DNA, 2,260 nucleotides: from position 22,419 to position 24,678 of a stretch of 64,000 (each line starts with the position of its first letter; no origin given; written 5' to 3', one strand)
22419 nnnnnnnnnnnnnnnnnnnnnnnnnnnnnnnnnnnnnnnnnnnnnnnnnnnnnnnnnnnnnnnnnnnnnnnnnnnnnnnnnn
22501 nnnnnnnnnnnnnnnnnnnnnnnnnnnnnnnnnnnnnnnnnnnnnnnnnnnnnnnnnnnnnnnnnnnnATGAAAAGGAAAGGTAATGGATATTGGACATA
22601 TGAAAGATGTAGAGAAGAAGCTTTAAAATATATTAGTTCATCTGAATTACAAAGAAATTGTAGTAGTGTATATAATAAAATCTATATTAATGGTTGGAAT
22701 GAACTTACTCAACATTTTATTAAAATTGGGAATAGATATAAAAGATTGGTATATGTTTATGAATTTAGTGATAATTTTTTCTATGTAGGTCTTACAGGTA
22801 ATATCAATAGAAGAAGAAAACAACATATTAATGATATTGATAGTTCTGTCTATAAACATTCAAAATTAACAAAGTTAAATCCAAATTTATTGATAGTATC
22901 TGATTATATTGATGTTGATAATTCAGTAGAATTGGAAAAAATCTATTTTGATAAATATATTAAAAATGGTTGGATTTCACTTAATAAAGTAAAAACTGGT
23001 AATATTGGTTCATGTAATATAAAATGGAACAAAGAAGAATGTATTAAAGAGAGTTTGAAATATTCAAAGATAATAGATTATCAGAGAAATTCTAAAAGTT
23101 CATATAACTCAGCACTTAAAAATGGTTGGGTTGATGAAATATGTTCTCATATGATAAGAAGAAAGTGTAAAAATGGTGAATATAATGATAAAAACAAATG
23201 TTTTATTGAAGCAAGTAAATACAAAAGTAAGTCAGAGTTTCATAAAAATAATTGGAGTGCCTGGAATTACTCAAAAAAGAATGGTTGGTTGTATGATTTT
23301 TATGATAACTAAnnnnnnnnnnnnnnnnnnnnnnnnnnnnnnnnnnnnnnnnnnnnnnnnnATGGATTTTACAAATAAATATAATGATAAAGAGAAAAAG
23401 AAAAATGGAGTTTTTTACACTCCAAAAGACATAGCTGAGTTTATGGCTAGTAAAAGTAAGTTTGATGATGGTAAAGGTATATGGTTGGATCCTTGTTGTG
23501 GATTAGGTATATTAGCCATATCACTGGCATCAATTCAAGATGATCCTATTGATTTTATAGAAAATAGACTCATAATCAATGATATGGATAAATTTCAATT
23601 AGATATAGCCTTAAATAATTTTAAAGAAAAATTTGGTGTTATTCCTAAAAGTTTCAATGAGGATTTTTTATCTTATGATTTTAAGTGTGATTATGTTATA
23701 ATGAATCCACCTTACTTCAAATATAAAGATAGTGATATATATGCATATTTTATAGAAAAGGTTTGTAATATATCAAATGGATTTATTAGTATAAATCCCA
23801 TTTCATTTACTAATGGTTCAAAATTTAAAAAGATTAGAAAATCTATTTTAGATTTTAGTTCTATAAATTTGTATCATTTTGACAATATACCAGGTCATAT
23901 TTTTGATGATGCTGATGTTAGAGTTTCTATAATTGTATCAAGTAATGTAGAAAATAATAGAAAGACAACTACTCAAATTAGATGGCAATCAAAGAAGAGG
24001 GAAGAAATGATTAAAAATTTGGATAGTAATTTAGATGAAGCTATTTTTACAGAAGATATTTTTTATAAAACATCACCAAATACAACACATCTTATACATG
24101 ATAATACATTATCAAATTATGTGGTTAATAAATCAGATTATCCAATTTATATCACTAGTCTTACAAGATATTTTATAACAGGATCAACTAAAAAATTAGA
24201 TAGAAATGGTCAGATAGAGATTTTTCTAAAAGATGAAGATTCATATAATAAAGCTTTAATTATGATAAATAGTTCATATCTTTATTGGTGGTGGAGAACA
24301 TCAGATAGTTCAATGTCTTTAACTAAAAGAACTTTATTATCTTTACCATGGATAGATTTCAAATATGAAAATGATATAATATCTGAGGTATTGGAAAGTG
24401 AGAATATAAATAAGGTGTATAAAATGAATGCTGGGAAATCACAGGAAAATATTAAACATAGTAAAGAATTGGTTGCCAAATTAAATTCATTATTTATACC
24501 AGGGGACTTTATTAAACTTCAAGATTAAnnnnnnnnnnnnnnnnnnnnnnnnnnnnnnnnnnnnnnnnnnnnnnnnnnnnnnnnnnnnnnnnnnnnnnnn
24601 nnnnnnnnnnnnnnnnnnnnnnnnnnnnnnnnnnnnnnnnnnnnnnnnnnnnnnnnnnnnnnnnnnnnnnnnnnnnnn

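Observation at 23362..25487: Gamma-class N6-adenine methyltransferase convergent with a candidate PD-(D/E)xK nuclease: possible phage-borne Type II R-M pair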

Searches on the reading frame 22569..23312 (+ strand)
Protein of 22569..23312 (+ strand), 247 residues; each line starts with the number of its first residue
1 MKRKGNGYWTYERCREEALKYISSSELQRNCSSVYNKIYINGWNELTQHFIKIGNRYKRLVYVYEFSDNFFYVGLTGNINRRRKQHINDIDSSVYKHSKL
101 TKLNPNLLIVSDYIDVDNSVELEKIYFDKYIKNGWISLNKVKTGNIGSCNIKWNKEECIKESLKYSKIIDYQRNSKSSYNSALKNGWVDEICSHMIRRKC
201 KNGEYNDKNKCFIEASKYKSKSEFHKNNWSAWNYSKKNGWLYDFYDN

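Call 3: search_protein_families(library=pfam, proteins=[window:22569-23312:+], max_evalue=0.1)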
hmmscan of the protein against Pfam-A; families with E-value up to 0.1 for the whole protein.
window:22569-23312:+ (247 aa): 1 family
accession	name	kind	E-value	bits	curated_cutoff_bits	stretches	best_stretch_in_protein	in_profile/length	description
PF01541.30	GIY-YIG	-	1.9e-06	28.5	22.6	1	61-132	4-74/78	GIY-YIG catalytic domain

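Call 4: search_protein_families(library=phrogs, proteins=[window:22569-23312:+], max_evalue=0.01)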
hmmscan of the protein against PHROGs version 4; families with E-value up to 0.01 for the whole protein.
window:22569-23312:+ (247 aa): 2 families
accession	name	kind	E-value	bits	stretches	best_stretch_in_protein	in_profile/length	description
phrog_20046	-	unknown function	3.4e-24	86.9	1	5-235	2-228/302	-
phrog_24961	-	unknown function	0.00025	21.6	1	61-158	134-222/234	-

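Call 5: search_protein_families(library=ncbifam, proteins=[window:22569-23312:+], max_evalue=0.1)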
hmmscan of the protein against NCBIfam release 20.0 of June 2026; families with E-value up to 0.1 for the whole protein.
window:22569-23312:+ (247 aa): 1 family
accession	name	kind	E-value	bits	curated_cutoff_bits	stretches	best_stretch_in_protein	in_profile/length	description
TIGR04464.1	chaper_lep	equivalog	0.023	14.6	60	1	148-226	29-107/114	LipL41-expression chaperone Lep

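Call 6: search_protein_families(library=padloc, proteins=[window:22569-23312:+], max_evalue=0.1)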
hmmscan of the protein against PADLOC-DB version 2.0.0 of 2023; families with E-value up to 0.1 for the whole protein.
window:22569-23312:+ (247 aa): 0 families

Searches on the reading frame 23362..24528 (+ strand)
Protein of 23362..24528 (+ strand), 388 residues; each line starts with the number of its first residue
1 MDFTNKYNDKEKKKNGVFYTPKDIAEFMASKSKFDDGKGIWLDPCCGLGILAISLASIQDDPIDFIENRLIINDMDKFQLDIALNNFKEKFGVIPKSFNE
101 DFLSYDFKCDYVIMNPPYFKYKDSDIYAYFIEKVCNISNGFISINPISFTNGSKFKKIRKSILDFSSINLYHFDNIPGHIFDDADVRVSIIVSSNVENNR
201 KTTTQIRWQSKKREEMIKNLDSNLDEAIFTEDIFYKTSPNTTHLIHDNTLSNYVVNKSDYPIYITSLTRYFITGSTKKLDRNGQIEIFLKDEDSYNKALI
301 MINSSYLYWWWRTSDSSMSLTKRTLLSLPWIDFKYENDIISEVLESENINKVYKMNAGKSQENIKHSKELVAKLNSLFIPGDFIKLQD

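Call 3: search_protein_families(library=pfam, proteins=[window:23362-24528:+], max_evalue=0.1)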
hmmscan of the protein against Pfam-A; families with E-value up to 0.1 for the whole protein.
window:23362-24528:+ (388 aa): 3 families
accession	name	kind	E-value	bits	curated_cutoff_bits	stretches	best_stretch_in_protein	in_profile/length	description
PF02384.22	N6_Mtase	-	2.1e-08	34.3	20.4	1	5-120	15-137/311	N-6 DNA Methylase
PF05175.20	MTS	-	1.5e-05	25.2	23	1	38-129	32-121/170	Methyltransferase small domain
PF07669.17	Eco57I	-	0.00015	22.3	25.3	1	72-173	43-165/171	Eco57I restriction-modification methylase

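Call 4: search_protein_families(library=phrogs, proteins=[window:23362-24528:+], max_evalue=0.01)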
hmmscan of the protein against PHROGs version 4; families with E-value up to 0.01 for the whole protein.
window:23362-24528:+ (388 aa): 7 families
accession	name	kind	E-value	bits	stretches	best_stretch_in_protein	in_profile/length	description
phrog_6380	-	other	1.6e-12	48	1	1-216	8-249/382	DNA methyltransferase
phrog_1600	-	other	1.8e-11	44.3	1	6-206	18-245/489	DNA methyltransferase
phrog_799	-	other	9.2e-10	39.3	1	4-157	201-328/458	DNA methyltransferase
phrog_2713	-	unknown function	1.2e-07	32.1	1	5-124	181-306/520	-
phrog_3820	-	other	0.00012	22.2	1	10-125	43-145/255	DNA methyltransferase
phrog_11371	-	unknown function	0.00014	22.1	0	108-166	3-57/383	-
phrog_5696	-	unknown function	0.0039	17.6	1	12-60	113-168/250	-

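Call 5: search_protein_families(library=ncbifam, proteins=[window:23362-24528:+], max_evalue=0.1)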
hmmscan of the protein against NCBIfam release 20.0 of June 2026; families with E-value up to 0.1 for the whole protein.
window:23362-24528:+ (388 aa): 2 families
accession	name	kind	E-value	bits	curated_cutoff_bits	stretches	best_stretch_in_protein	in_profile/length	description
TIGR03534.1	RF_mod_PrmC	equivalog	3.1e-05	23.6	199.1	1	41-124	92-172/253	peptide chain release factor N(5)-glutamine methyltransferase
TIGR00536.1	hemK_fam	subfamily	0.0054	15.8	115.5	1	41-124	118-198/286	HemK family protein methyltransferase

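Call 6: search_protein_families(library=padloc, proteins=[window:23362-24528:+], max_evalue=0.1)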
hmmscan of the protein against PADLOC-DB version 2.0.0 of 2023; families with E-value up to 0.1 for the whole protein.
window:23362-24528:+ (388 aa): 15 families
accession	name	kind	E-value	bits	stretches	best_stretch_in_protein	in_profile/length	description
PDLC03219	MTase_II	-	4.1e-66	221.4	1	9-380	43-463/504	Type II methyltransferase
PDLC03227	MTase_II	-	3.5e-15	53.9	1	4-232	16-274/494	Type II methyltransferase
PDLC04134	mad2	-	6.2e-12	43.1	1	9-133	264-381/492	mads_2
PDLC03267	MTase_II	-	1.8e-10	38.4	1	8-123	6-121/539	Type II methyltransferase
PDLC03719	oMTase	-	3.3e-10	37.5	1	2-238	12-253/387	orphan methyltransferase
PDLC03258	MTase_II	-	7.2e-09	33.3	1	2-262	9-256/366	Type II methyltransferase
PDLC03237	MTase_II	-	3.9e-08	29.7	1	12-122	117-235/1036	Type II methyltransferase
PDLC03359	MTase_II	-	4.3e-06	23.2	1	5-207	25-265/840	Type II methyltransferase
PDLC03035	MTase_I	-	5.7e-06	23.1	1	3-118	162-284/653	Type I methyltransferase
PDLC03226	MTase_II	-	9.3e-06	22.5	1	10-118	11-138/579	Type II methyltransferase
PDLC03021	MTase_I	-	0.00075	16.4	1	11-59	159-207/491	Type I methyltransferase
PDLC03025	MTase_I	-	0.0013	15.5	1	15-53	161-199/569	Type I methyltransferase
PDLC03036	MTase_I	-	0.0025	14.3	1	12-89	211-284/635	Type I methyltransferase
PDLC03348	MTase_II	-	0.0079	12.7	1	10-53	215-262/727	Type II methyltransferase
PDLC03338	MTase_II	-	0.016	12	0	10-56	124-173/604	Type II methyltransferase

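Call 8: search_solved_structures(query=window:23362-24528:+, max_evalue=0.1)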
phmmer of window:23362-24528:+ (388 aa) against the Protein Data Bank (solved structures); distinct sequences matched with E-value up to 0.1: 3.
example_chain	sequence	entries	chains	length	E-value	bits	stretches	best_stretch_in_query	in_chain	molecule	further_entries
7vru_A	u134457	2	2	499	0.01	17.9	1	5-64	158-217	Site-specific DNA-methyltransferase (adenine-specific)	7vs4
3lpm_A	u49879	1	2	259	0.078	15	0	28-125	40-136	Putative methyltransferase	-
1wy7_A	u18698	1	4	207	0.098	14.7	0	70-142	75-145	hypothetical protein PH1948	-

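Call 24: find_homologous_proteins(query=window:23362-24528:+, max_evalue=1e-10)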
Query window:23362-24528:+ (388 aa): 160 proteins with E <= 1e-10 among 2028 candidates; the best 120 are listed.
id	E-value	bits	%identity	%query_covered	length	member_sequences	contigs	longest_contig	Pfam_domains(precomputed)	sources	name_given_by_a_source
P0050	6.8e-257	869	100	100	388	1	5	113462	PF05175.21,PF02384.23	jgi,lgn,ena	-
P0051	2.6e-233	792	90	100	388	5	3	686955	PF05175.21,PF02384.23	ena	-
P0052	5.9e-221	751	86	100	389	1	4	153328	PF05175.21,PF02384.23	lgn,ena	-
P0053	2.6e-211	719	81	100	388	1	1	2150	PF05175.21,PF02384.23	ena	-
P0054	1.7e-207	707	80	100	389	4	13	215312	PF05175.21,PF02384.23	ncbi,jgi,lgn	jgi:predicted RNA methylase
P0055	8.4e-206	701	78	100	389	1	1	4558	PF02384.23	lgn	-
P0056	1.8e-205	700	79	100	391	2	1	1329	PF05175.21,PF02384.23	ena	-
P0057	5.0e-203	692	79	100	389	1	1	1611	PF05175.21,PF02384.23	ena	-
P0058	2.1e-202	690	76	100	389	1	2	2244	PF05175.21,PF02384.23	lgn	-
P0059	1.1e-201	688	77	100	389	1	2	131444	PF02384.23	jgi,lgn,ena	-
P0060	1.6e-201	687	79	100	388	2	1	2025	PF02384.23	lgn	-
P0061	2.3e-200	683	77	100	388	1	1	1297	PF05175.21,PF02384.23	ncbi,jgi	jgi:predicted RNA methylase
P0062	2.6e-198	677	76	100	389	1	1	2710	PF05175.21,PF02384.23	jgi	-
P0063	5.1e-195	666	76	100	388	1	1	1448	PF05175.21,PF02384.23,PF07669.18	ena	-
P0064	1.0e-194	665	75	100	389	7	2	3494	PF05175.21,PF02384.23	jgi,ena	jgi:predicted RNA methylase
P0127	5.8e-167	573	65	100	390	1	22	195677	PF02384.23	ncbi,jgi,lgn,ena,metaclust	jgi:predicted RNA methylase|metaclust:\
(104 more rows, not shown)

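Call 26: find_encoding_contigs(protein=P0051, flank=6000, max_places=3)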
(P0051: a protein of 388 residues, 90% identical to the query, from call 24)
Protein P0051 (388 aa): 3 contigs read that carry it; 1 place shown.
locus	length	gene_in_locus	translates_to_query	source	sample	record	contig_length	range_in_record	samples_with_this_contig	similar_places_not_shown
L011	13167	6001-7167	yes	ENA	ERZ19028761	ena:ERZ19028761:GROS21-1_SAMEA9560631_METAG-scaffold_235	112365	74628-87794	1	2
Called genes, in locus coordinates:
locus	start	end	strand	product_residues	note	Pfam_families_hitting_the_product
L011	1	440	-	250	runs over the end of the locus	-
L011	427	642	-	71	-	-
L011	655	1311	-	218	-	-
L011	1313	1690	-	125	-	-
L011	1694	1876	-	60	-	-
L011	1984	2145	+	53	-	-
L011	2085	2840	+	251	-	PF07460:NUMOD3 (weak), PF07453:NUMOD1 (weak), PF22083:I-HmuI_NUMOD-like (faint)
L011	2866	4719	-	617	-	PF14520:HHH_5 (faint), PF01653:DNA_ligase_aden, PF03120:OB_DNA_ligase, PF00533:BRCT, PF12738:PTCB-BRCT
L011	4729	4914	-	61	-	-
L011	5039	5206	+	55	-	-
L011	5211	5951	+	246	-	PF01541:GIY-YIG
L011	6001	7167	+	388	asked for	PF02384:N6_Mtase, PF05175:MTS (faint)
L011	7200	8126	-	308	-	-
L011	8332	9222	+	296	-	PF05265:DUF723, PF14311:DUF4379 (faint), PF05265:DUF723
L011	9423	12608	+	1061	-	-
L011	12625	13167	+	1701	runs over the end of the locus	PF13385:Laminin_G_3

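Call 27: find_encoding_contigs(protein=P0127, flank=6000, max_places=3)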
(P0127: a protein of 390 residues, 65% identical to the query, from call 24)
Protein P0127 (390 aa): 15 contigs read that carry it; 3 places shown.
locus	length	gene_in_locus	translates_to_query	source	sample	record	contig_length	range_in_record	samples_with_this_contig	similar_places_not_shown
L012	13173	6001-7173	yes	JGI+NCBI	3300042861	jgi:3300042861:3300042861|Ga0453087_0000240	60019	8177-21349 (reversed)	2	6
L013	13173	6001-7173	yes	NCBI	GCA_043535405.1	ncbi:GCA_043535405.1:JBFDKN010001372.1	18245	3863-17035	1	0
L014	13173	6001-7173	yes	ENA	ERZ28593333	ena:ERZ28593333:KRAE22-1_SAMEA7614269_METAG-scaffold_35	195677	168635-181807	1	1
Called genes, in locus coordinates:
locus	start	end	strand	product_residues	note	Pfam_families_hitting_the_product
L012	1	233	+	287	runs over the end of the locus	-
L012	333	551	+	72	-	-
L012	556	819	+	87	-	-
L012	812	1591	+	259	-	PF00149:Metallophos, PF12850:Metallophos_2 (weak)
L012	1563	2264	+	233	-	-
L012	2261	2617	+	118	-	-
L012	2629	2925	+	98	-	-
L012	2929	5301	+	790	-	-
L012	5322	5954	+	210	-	-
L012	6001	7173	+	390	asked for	PF02384:N6_Mtase (faint)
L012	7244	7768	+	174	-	PF20216:DUF6576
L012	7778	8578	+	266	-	PF04542:Sigma70_r2, PF04545:Sigma70_r4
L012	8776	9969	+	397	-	-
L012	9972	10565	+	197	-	PF01510:Amidase_2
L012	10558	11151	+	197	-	-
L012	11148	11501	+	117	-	-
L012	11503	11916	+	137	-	-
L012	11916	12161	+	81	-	-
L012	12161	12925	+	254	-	-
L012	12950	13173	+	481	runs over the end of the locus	-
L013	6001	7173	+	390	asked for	PF02384:N6_Mtase (faint)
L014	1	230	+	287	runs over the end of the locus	-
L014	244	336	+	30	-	-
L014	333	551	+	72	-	-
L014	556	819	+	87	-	-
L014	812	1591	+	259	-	PF00149:Metallophos, PF12850:Metallophos_2 (weak)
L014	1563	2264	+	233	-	-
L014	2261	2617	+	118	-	-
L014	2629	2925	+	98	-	-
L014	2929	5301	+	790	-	-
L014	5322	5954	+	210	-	-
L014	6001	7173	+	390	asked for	PF02384:N6_Mtase (faint)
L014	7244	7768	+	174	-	PF20216:DUF6576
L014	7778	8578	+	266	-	PF04542:Sigma70_r2, PF04545:Sigma70_r4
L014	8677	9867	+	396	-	-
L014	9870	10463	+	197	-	PF01510:Amidase_2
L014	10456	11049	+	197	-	-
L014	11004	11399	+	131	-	-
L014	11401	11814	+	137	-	-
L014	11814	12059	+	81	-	-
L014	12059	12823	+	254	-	-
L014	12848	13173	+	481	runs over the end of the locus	-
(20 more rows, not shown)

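Call 37: search_dna_similar(query=window:23362-24528:+, collection=phages, mode=protein, max_rows=15)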
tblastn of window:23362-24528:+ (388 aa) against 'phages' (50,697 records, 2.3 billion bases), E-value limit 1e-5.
No match.
